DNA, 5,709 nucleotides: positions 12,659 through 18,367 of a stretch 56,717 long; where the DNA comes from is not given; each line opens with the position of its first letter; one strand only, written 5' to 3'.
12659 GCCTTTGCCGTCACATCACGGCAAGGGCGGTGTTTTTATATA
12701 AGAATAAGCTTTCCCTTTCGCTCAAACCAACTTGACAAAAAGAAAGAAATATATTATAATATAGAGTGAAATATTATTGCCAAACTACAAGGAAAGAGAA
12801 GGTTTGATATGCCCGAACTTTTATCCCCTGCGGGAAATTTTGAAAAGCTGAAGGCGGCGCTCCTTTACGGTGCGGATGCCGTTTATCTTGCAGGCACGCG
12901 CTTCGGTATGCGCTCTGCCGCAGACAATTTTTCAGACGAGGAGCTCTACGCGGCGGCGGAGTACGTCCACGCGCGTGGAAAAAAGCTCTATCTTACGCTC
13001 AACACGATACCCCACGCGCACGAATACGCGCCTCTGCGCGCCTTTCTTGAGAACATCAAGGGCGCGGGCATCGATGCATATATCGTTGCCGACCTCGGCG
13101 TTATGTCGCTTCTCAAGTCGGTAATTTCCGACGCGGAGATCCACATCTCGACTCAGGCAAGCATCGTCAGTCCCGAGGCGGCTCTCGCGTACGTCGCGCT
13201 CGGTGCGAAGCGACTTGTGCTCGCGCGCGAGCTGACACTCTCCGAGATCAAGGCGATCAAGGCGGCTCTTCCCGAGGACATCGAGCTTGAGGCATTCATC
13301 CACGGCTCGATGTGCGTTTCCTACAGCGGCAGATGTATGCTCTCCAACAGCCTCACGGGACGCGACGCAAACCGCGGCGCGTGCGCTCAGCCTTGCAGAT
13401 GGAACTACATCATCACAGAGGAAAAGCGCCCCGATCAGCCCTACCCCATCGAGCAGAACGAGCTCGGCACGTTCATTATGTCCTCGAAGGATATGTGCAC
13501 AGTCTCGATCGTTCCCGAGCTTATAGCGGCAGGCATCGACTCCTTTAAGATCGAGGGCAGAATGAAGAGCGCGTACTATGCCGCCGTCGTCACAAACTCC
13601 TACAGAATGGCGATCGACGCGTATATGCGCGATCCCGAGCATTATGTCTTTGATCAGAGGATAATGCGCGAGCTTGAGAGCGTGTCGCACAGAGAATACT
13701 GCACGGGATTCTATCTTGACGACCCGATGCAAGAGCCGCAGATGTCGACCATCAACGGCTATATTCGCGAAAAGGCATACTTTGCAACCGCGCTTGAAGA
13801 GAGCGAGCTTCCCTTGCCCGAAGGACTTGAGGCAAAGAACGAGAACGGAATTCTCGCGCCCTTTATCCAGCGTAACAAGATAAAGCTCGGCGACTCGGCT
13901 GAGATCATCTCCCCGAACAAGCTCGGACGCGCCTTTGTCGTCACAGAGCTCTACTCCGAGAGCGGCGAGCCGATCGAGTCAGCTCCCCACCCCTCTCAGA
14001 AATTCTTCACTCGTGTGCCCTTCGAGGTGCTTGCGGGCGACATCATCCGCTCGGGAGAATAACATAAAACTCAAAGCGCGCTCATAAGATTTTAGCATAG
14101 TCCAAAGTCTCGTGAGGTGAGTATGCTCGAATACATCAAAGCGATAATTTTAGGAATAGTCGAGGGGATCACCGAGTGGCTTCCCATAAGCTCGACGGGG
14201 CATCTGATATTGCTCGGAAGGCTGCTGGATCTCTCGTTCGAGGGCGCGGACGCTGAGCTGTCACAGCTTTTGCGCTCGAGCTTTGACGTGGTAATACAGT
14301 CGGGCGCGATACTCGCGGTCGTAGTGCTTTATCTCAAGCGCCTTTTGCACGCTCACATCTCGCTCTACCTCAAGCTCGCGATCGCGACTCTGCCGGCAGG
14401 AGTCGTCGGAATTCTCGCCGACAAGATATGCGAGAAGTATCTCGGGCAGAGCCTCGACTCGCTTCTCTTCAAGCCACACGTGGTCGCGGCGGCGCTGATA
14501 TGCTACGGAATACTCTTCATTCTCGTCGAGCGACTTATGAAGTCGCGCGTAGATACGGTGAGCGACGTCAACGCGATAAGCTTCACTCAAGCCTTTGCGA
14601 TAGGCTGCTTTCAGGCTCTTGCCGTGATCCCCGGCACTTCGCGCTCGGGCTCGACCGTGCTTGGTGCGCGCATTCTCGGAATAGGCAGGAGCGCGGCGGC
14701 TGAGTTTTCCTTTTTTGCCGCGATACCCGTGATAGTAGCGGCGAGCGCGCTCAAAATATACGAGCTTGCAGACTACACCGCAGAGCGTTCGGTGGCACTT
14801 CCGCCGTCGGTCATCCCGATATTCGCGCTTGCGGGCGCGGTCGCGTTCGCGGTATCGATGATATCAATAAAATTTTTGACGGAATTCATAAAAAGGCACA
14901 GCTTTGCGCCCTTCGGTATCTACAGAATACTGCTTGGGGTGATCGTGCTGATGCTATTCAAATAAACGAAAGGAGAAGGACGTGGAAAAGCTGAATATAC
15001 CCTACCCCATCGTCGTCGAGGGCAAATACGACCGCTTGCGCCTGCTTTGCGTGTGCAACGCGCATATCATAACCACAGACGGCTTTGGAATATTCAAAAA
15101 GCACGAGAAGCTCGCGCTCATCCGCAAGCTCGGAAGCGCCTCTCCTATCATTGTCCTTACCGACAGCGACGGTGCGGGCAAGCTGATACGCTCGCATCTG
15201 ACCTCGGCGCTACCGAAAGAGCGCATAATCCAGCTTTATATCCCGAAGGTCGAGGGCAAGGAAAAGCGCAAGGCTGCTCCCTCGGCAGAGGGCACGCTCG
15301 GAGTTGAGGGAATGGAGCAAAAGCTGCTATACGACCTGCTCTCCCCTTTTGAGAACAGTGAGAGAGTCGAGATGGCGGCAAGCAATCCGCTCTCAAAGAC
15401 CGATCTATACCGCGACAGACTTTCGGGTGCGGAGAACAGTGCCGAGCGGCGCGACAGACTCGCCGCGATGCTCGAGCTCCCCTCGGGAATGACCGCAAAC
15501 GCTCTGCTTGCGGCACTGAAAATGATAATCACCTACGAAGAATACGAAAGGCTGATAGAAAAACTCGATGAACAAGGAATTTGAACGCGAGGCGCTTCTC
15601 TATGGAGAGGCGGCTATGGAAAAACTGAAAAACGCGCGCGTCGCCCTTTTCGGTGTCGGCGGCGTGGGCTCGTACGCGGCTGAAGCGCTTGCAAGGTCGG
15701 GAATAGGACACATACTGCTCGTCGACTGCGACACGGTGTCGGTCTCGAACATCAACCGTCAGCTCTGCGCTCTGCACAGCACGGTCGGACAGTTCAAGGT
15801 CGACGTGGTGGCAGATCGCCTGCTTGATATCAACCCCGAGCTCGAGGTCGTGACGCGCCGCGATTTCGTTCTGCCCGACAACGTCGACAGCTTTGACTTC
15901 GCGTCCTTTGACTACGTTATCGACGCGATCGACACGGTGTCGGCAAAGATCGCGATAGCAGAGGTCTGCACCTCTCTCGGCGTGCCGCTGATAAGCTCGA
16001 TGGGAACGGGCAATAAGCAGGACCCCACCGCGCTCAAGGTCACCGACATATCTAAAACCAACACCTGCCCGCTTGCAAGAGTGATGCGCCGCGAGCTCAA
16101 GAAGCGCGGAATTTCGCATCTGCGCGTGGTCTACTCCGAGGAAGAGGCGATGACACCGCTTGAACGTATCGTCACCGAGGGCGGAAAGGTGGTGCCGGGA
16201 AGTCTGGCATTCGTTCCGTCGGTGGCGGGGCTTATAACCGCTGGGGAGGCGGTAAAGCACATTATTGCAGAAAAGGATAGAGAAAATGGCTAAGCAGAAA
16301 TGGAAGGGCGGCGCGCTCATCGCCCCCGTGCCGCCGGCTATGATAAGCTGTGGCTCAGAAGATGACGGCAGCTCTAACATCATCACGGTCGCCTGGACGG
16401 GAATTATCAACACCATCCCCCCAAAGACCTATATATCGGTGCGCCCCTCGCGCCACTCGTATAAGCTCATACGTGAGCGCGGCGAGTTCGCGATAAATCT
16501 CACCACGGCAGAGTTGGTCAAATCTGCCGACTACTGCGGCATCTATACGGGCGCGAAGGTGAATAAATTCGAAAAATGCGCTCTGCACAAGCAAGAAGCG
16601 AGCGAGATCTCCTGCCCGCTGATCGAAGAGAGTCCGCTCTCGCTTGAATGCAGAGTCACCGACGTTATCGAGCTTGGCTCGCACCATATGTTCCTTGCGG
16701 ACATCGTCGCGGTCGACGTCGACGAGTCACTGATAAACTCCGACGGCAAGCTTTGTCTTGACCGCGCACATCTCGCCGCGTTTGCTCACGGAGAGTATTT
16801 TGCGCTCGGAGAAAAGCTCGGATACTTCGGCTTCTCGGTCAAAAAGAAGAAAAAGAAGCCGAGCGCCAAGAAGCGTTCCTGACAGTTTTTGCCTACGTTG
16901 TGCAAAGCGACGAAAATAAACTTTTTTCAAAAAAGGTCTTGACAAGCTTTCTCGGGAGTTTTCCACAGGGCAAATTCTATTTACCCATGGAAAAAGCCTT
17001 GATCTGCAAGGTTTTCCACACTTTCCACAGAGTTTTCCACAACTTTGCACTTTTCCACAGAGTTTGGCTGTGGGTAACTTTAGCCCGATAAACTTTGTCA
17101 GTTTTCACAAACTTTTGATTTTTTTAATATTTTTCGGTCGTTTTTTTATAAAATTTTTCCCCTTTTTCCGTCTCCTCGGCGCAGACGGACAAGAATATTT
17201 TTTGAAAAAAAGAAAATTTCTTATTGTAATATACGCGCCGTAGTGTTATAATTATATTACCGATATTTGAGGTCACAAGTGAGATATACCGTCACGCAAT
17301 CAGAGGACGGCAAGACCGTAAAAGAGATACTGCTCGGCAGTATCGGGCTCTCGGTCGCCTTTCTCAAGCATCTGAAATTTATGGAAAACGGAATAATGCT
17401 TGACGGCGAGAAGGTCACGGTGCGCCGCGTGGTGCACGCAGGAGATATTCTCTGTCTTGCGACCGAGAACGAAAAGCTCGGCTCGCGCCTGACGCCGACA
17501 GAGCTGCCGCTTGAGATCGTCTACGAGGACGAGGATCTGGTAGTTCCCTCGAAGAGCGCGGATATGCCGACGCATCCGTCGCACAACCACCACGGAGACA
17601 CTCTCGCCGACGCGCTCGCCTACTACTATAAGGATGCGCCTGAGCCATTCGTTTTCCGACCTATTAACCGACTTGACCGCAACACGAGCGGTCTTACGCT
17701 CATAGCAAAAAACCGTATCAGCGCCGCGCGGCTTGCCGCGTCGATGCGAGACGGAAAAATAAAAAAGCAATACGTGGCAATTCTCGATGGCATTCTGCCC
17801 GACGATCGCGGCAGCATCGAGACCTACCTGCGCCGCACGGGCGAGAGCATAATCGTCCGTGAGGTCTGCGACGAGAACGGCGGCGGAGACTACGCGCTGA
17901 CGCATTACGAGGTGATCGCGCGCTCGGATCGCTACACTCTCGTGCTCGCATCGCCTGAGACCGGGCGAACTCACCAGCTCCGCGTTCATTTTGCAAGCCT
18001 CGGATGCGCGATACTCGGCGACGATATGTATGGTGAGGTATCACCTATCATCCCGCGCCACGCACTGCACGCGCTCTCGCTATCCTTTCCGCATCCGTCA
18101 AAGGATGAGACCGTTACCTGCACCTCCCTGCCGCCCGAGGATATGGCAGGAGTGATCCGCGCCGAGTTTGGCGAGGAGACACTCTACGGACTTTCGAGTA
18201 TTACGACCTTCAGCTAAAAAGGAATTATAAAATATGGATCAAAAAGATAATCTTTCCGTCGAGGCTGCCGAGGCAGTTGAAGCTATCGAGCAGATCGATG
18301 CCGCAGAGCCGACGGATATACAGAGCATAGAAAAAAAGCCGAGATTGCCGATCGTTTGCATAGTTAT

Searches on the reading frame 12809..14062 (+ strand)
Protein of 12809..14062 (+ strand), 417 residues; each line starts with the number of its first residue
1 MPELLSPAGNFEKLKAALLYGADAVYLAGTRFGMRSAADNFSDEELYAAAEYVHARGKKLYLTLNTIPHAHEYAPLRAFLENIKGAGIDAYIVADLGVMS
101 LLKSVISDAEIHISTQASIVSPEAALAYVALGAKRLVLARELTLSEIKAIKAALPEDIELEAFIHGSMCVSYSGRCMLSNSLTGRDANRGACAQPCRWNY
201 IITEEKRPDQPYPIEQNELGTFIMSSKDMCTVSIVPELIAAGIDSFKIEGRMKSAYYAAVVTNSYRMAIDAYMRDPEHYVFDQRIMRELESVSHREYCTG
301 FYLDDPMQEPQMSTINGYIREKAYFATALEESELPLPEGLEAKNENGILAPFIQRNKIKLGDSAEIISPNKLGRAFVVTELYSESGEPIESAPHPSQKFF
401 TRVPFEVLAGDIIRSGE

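Call 12: search_protein_families(library=pfam, proteins=[window:12809-14062:+], max_evalue=0.001)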
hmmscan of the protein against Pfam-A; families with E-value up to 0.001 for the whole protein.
window:12809-14062:+ (417 aa): 2 families
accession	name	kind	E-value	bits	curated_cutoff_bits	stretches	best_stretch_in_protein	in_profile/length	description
PF01136.24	Peptidase_U32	-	3.1e-89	298.7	22.4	1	76-306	4-231/233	Peptidase family U32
PF16325.11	Peptidase_U32_C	-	8.8e-17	61.5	28.2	1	343-414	13-83/83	Peptidase family U32 C-terminal domain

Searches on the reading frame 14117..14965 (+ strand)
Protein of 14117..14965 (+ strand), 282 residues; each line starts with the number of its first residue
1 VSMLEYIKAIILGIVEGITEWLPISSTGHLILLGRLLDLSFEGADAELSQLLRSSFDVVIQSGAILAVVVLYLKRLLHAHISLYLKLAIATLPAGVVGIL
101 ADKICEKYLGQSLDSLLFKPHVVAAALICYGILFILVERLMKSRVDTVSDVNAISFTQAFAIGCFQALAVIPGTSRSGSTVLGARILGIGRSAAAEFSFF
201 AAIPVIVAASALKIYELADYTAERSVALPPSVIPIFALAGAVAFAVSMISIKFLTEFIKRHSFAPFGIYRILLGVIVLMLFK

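Call 12: search_protein_families(library=pfam, proteins=[window:14117-14965:+], max_evalue=0.001)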
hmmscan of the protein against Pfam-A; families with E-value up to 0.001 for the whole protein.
window:14117-14965:+ (282 aa): 1 family
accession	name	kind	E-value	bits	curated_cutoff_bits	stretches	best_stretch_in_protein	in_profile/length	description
PF02673.24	BacA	-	8.7e-72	242.3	33.4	1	9-276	1-257/257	Bacitracin resistance protein BacA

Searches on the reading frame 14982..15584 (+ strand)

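Call 12: search_protein_families(library=pfam, proteins=[window:14982-15584:+], max_evalue=0.001)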
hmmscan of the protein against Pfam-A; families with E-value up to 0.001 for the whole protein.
window:14982-15584:+ (200 aa): 2 families
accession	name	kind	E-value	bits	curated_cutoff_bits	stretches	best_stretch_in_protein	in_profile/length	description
PF13331.11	DUF4093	-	1.9e-16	60.8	25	1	106-191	2-85/86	Domain of unknown function (DUF4093)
PF01751.28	Toprim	-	0.0004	20.9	23.1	1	10-79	3-86/96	Toprim domain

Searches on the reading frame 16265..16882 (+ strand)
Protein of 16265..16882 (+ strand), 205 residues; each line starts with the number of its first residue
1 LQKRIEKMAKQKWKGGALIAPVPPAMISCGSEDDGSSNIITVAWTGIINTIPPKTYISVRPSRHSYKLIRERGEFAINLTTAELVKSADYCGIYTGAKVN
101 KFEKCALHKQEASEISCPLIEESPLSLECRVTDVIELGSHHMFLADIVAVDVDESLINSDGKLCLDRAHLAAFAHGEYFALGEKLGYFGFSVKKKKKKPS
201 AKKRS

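Call 59: search_protein_families(library=pfam, proteins=[window:16265-16882:+], max_evalue=0.01)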
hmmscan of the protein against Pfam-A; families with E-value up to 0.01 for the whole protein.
window:16265-16882:+ (205 aa): 1 family
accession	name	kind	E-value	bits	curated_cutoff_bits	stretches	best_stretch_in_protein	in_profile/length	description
PF01613.24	Flavin_Reduct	-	6.7e-25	88.4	27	1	24-156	8-142/153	Flavin reductase like domain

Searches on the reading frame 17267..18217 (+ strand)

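Call 59: search_protein_families(library=pfam, proteins=[window:17267-18217:+], max_evalue=0.01)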
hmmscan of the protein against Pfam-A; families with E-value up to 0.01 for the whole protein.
window:17267-18217:+ (316 aa): 1 family
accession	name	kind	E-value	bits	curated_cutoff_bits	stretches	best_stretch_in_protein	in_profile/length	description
PF00849.27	PseudoU_synth_2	-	5.2e-30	105.1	26.8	1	91-244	2-152/152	RNA pseudouridylate synthase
